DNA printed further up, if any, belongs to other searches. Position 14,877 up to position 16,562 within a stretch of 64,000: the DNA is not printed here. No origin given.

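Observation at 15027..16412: Secreted Ca2+-binding caspase-like protease translationally coupled to a giant repeat adhesin: candidate LapG-like processing system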

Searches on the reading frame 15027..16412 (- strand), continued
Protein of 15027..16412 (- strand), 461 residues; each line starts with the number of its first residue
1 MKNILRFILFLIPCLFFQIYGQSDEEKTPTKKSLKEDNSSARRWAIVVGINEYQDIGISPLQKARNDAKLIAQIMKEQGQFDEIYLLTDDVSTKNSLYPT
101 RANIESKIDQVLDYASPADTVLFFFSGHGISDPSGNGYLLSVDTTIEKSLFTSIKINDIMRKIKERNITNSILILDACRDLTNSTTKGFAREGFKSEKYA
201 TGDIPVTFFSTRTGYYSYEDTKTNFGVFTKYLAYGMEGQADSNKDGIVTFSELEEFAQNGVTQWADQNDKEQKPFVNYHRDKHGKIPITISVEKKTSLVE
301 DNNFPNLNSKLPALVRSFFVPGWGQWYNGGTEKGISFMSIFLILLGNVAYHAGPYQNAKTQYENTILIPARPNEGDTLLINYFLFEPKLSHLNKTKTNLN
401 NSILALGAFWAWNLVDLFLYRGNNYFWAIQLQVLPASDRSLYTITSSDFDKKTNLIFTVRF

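Call 24: find_related_loci(query=A1, collection=genome_contigs, flank=10000)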
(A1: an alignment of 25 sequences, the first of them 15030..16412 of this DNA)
Query A1 (461 aa) in genome_contigs; peptide patterns used: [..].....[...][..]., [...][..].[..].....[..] (x = any residue, [..] = any of these).
237 stretches matched a pattern; 202 encode a relative of the query (tblastn E <= 1e-3); the best 80 are kept; 80 distinct loci.
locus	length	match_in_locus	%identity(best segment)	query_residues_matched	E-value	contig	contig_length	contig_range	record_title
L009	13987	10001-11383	74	1-461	0e+0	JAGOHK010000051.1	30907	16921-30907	MAG: Leptospiraceae bacterium isolate Go_SlAct_bin_98 Go_SlAct_4755_length_30907_cov_10.941488, whole genome shotgun seq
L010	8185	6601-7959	70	8-461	0e+0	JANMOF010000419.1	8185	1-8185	MAG: Leptospiraceae bacterium isolate OTE_58_metabat_203 OTE_58_k141_2871403, whole genome shotgun sequence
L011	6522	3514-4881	70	7-461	0e+0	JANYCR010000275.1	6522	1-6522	MAG: Leptospiraceae bacterium isolate 336R_metabinner_194_sub 336R_k141_1224981, whole genome shotgun sequence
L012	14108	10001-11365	61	4-461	0e+0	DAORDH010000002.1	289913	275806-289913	MAG TPA_asm: Leptospiraceae bacterium isolate AMR_MDS_0885 NODE_9_length_289913_cov_12.614553, whole genome shotgun sequ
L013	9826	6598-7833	46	5-416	3e-124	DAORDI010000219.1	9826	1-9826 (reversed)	MAG TPA_asm: Leptospiraceae bacterium isolate AMR_MDS_0884 NODE_4741_length_9826_cov_5.100092, whole genome shotgun sequ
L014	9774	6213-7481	44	4-420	4e-123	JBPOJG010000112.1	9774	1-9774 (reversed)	MAG: Spirochaetota bacterium isolate MAG_1308 c_000000612987, whole genome shotgun sequence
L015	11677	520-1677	46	29-416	5e-121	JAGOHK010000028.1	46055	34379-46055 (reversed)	MAG: Leptospiraceae bacterium isolate Go_SlAct_bin_98 Go_SlAct_2349_length_46055_cov_10.078340, whole genome shotgun seq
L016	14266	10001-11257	45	38-461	2e-120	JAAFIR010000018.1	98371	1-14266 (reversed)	MAG: Leptospirales bacterium isolate bin32.maxbin.ball.103 WN_Leptospirales_scaffold_30, whole genome shotgun sequence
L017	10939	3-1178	42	55-441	3e-107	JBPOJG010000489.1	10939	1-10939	MAG: Spirochaetota bacterium isolate MAG_1308 c_000000613230, whole genome shotgun sequence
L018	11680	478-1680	43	36-437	7e-106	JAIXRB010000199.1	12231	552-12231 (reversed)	MAG: Leptospiraceae bacterium isolate C4_MAG_00049 pond_C4_MAG_00049_000000000174, whole genome shotgun sequence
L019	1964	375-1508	43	36-416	7e-111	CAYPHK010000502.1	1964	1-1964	MAG TPA_asm: uncultured Leptospira sp. isolate SRP278252_co3_597 genome assembly, contig: NODE_152726_length_1964_cov_3.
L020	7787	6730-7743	46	36-372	1e-102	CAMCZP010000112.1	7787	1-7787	MAG: Leptospira interrogans serovar Manilae isolate MsH-30apr19-140 genome assembly, contig: MsH-30apr19-C21139, whole g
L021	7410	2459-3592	43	36-416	2e-102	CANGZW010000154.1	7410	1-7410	MAG: Leptospiraceae bacterium isolate RE-18aug17-155 genome assembly, contig: RE-18aug17-C17829, whole genome shotgun se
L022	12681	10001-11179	42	41-435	6e-101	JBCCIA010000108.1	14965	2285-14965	MAG: Spirochaetota bacterium isolate P01_B01_bin.8 k141_3039989_length_14965_cov_18.7105, whole genome shotgun sequence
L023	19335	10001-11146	41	32-416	3e-99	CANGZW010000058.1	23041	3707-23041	MAG: Leptospiraceae bacterium isolate RE-18aug17-155 genome assembly, contig: RE-18aug17-C2914, whole genome shotgun seq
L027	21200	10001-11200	36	37-435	4e-86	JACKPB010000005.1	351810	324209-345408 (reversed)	MAG: Leptospiraceae bacterium isolate HK-STAS-SPIR-4 HK-STAS-SPIR-4_5, whole genome shotgun sequence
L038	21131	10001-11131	33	38-419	2e-70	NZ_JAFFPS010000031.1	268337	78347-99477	Leptospira chreensis strain 201903075 contig_0003, whole genome shotgun sequence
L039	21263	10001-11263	32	1-421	2e-66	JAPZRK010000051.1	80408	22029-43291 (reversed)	MAG: Leptospira sp. isolate LE19-196.1C c_000000006396, whole genome shotgun sequence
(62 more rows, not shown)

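Call 34: predict_structure(alignment_id=A1)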
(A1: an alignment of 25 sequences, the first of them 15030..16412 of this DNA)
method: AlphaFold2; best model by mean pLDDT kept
length: 461 residues; sequences in the alignment: 25
mean_pLDDT: 76.6   pTM: 0.59
mean pLDDT of the five models: 76.6, 76.0, 74.7, 74.0, 73.3
residues with pLDDT >= 90: 133; 70-90: 200; 50-70: 54; < 50: 74
segments of 3 or more residues with pLDDT < 50: 17-31, 180-190, 303-308, 424-461
pLDDT, mean of each block of 10 residues (from residue 1): 65 51 37 56 93 81 90 89 92 90 95 90 91 82 85 88 87 79 44 64 71 72 85 91 87 92 86 79 80 72 51 80 80 83 92 93 84 72 88 94 93 83 47 41 39 38 32
secondary structure, 60 per line:
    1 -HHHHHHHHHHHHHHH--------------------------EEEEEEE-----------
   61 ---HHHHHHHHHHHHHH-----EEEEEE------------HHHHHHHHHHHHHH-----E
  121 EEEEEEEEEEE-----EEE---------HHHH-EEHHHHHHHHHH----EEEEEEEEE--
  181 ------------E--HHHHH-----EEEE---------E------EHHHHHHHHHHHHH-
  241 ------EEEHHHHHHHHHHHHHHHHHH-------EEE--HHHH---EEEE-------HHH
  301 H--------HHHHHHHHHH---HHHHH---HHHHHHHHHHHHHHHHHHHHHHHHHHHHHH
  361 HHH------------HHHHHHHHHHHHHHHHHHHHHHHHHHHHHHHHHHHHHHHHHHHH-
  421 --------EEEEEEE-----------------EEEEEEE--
elements in order: H2-16 E43-49 H64-77 E83-88 H101-114 E120-131 E137-139 H149-152 H156-165 E170-178 H196-200 E206-209 H227-239 E247-249 H250-267 E275-277 H280-283 E287-290 H298-301 H310-319 H323-327 H331-363 H376-419 E429-435 E453-459

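Call 36: search_solved_structures(query=A1, max_evalue=0.01, show_alignments=2)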
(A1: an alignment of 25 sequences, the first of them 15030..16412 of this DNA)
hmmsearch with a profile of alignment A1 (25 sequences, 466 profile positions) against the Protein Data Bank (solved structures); distinct sequences matched with E-value up to 0.01: 20.
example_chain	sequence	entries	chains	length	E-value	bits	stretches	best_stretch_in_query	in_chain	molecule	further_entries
7qp0_A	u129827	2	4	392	1e-09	40.7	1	41-137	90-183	Metacaspase-1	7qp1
4f6o_A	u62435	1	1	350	1.4e-09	40.2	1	43-137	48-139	Metacaspase-1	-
4f6p_A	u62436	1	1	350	1.5e-09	40.2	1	43-137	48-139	Metacaspase-1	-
8a53_A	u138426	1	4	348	9.3e-08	34.3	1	30-137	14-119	Metacaspase-9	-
4afr_A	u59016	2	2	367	8.4e-07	31.1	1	51-138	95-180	METACASPASE | METACASPASE MCA2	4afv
4afp_A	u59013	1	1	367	8.4e-07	31.1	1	51-138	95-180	METACASPASE MCA2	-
4af8_A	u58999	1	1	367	1.4e-06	30.4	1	51-138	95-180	METACASPASE MCA2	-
9n3d_A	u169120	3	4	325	1.7e-06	30.1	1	43-137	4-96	Metacaspase-9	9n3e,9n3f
6w8s_A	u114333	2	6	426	1.4e-05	27.1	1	49-138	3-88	Metacaspase-4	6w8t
6w8r_A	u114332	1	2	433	1.5e-05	27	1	49-138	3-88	Metacaspase-4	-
3v4o_A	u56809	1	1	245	0.00021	23.2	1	110-239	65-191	Mucosa-associated lymphoid tissue lymphoma translocation protein 1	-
9mkc_A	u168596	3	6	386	0.00061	21.7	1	110-239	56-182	Mucosa-associated lymphoid tissue lymphoma translocation protein 1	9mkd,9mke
8v4x_A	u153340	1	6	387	0.00061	21.7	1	110-239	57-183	Mucosa-associated lymphoid tissue lymphoma translocation protein 1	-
3v55_A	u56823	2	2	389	0.00062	21.7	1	110-239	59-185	Mucosa-associated lymphoid tissue lymphoma translocation protein 1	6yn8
7pav_A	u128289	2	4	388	0.00062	21.7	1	111-239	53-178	Mucosa-associated lymphoid tissue lymphoma translocation protein 1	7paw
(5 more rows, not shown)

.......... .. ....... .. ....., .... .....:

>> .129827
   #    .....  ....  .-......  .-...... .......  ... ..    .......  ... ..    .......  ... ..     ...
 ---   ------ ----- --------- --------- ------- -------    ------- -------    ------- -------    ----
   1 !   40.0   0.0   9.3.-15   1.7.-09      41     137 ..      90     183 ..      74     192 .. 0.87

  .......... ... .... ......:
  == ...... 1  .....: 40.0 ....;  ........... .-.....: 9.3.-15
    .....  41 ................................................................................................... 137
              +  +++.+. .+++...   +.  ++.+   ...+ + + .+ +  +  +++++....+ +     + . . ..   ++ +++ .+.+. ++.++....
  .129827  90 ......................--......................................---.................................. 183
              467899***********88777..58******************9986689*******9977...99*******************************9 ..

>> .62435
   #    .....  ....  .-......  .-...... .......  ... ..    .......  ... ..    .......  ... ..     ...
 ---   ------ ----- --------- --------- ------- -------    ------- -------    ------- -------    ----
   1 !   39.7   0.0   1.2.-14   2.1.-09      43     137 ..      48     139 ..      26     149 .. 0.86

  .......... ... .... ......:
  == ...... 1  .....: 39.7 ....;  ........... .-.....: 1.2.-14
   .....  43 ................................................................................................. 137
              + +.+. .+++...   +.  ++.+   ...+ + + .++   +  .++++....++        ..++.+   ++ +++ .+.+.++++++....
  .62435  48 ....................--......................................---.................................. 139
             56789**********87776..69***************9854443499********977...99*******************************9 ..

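Call 37: fold_search(model_id=the predicted structure, library=pdb)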
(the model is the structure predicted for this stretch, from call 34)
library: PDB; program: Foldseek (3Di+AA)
matches with E <= 10: 551; with E <= 0.001: 108
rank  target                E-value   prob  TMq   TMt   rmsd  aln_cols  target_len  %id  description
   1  4i1p_C                2.1e-13  1.00  0.39  0.47   9.7       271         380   15  Human MALT1 (caspase-IG3) in complex with activity based-probe (released 2014-07-09)
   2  8v4x_C                2.4e-13  1.00  0.39  0.49  13.9       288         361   16  Structure of MALT1 in complex with an allosteric inhibitor (released 2024-05-01)
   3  8v4x_B                7.6e-13  1.00  0.38  0.49   7.4       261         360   16  Structure of MALT1 in complex with an allosteric inhibitor (released 2024-05-01)
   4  8v4x_D                9.1e-13  1.00  0.39  0.48   7.3       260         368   16  Structure of MALT1 in complex with an allosteric inhibitor (released 2024-05-01)
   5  3uo8_B                1.8e-12  1.00  0.38  0.48   7.7       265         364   17  Crystal structure of the MALT1 paracaspase (P1 form) (released 2011-12-21)
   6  3v4o_A                2.2e-12  1.00  0.40  0.76   6.6       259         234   15  Human MALT1 (caspase domain) in complex with an irreversible peptidic inhibitor (released 2012-03-14)
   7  3uo8_C                2.5e-12  1.00  0.38  0.48   7.8       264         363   16  Crystal structure of the MALT1 paracaspase (P1 form) (released 2011-12-21)
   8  7paw_B                3.9e-12  1.00  0.38  0.47   7.8       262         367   16  MALT1 in complex with compound 1 (released 2021-11-17)
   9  4i1p_A                5.2e-12  1.00  0.39  0.46   7.7       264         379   16  Human MALT1 (caspase-IG3) in complex with activity based-probe (released 2014-07-09)
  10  8v4x_F                7.0e-12  1.00  0.38  0.48   6.8       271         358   16  Structure of MALT1 in complex with an allosteric inhibitor (released 2024-05-01)
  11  8v4x_A                1.4e-11  1.00  0.38  0.47   7.8       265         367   16  Structure of MALT1 in complex with an allosteric inhibitor (released 2024-05-01)
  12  8v4x_E                1.5e-11  1.00  0.38  0.47   7.5       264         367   17  Structure of MALT1 in complex with an allosteric inhibitor (released 2024-05-01)
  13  7pav_B                2.7e-11  1.00  0.37  0.46   7.8       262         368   16  MALT1 in complex with compound 1 (released 2021-11-17)
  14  3v4l_A                7.4e-11  1.00  0.36  0.42  10.2       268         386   16  Mouse MALT1(caspase-IG3 domains) in complex with a irreversible peptidic inhibitor (released 2012-03-14)
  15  6f7i_B                9.4e-11  1.00  0.37  0.46   8.0       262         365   16  human MALT1(329-728) IN COMPLEX WITH MLT-747 (released 2019-01-02)
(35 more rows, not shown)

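Call 40: search_protein_families(library=ncbifam, proteins=[L015:1844-6229:+, L017:1243-6111:+, L021:3739-6681:+, L013:7983-9656:+, L038:11229-12743:+, L039:11376-13187:+, L006:11381-15172:+, L001:19532-20986:+, L018:1768-2607:+], max_evalue=0.01)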
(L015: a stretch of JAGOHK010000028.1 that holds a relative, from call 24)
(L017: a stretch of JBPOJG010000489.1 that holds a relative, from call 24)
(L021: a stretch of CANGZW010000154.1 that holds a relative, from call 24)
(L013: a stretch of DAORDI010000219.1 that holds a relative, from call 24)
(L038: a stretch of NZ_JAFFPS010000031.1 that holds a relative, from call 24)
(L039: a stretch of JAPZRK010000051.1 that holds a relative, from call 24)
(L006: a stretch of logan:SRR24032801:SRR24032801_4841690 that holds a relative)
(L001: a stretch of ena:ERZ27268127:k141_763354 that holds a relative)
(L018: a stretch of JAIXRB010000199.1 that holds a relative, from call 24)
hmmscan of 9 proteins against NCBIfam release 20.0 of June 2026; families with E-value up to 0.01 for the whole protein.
L015:1844-6229:+ (1461 aa): 1 family
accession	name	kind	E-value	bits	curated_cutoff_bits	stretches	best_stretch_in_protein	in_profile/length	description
NF047850.1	Lsa25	exception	3.2e-11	43.4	260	2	1186-1224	29-74/207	surface adhesin Lsa25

L017:1243-6111:+ (1622 aa): 1 family
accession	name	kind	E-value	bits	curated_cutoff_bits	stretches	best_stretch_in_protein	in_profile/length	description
NF047850.1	Lsa25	exception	1.2e-05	25.3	260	1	1448-1516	18-91/207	surface adhesin Lsa25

L021:3739-6681:+ (980 aa): 1 family
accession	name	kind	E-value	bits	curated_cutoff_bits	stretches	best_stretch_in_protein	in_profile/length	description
NF047850.1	Lsa25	exception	1e-21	77.7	260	3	847-878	29-66/207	surface adhesin Lsa25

L013:7983-9656:+ (557 aa): 3 families
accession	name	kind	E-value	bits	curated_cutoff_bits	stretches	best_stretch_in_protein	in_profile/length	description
NF041611.1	exoglucan_CbhB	equivalog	3.1e-08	32.1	1950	1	40-157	698-804/997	exoglucanase CbhB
NF045522.1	MXAN_2561_fam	equivalog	0.0014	18.1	150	1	64-140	184-253/304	MXAN_2561 family MXYO-CTERM-anchored protein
NF047769.1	LIC10067_lipo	equivalog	0.0025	17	200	1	149-222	44-114/239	LIC10067 family putative lipoprotein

L038:11229-12743:+ (504 aa): 1 family
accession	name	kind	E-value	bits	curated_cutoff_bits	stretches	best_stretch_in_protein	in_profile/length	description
NF052501.1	RdCuOxGlxASco2837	equivalog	0.00098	17.5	800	0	225-285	408-465/645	radical copper oxidase GlxA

L039:11376-13187:+ (603 aa): 1 family
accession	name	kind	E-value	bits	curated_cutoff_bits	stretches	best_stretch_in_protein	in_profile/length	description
NF003205.0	PRK04171.1-5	equivalog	0.0065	15.7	375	0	244-298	147-201/220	ribosome biogenesis protein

L006:11381-15172:+ (1263 aa): 0 families

L001:19532-20986:+ (484 aa): 13 families
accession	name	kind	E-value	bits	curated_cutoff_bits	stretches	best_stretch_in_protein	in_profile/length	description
NF053611.1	YiaD_Gzip_OmpA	equivalog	2.5e-11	43.7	175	1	377-481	101-205/206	YiaD family glycine zipper/OmpA-like lipoprotein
NF053612.1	anchor_PA1041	equivalog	2.7e-08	34.1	250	1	379-480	132-233/236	PA1041 family peptidoglycan-binding anchor lipoprotein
NF053585.1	OMP_LP_YfiB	equivalog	2.6e-07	30.7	128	1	379-481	57-159/163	outer membrane lipoprotein YfiB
NF047624.1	LIC_13076_fam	equivalog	3.6e-06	27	110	1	40-159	17-138/214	LIC_13076 family protein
NF045787.1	OmpABordt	equivalog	5.6e-06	26.2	200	1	382-480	89-187/194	outer membrane protein OmpA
TIGR02802.1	Pal_lipo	equivalog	7.9e-05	22.7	125.35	1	380-455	2-76/104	peptidoglycan-associated lipoprotein Pal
TIGR03789.1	pdsO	hypoth_equivalog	0.0012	18.5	152.2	1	404-479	164-240/243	sortase-associated OmpA-like protein PdsO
NF007804.1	PRK10510.1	equivalog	0.0014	18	307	1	404-481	137-215/219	OmpA family lipoprotein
NF008071.1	PRK10808.1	equivalog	0.0022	17.4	277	1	380-455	233-309/358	porin OmpA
NF008067.1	PRK10802.1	equivalog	0.0042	17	261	1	380-455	69-143/171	peptidoglycan-associated lipoprotein Pal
NF033763.1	exchanger_TraB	exception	0.0063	14.6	700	0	388-480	402-495/522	outer membrane exchange protein TraB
NF007424.1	PRK09967.1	equivalog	0.0068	16.5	155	0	379-481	53-156/160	OmpA family protein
TIGR03350.1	type_VI_ompA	equivalog_domain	0.0076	16.2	139.8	0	381-481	33-136/137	type VI secretion system protein TssL, long form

L018:1768-2607:+ (279 aa): 1 family
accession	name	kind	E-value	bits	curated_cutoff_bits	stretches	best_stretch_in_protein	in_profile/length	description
NF012200.0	choice_anch_D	domain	1.5e-07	31.9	45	1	194-270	28-101/108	choice-of-anchor D domain-containing protein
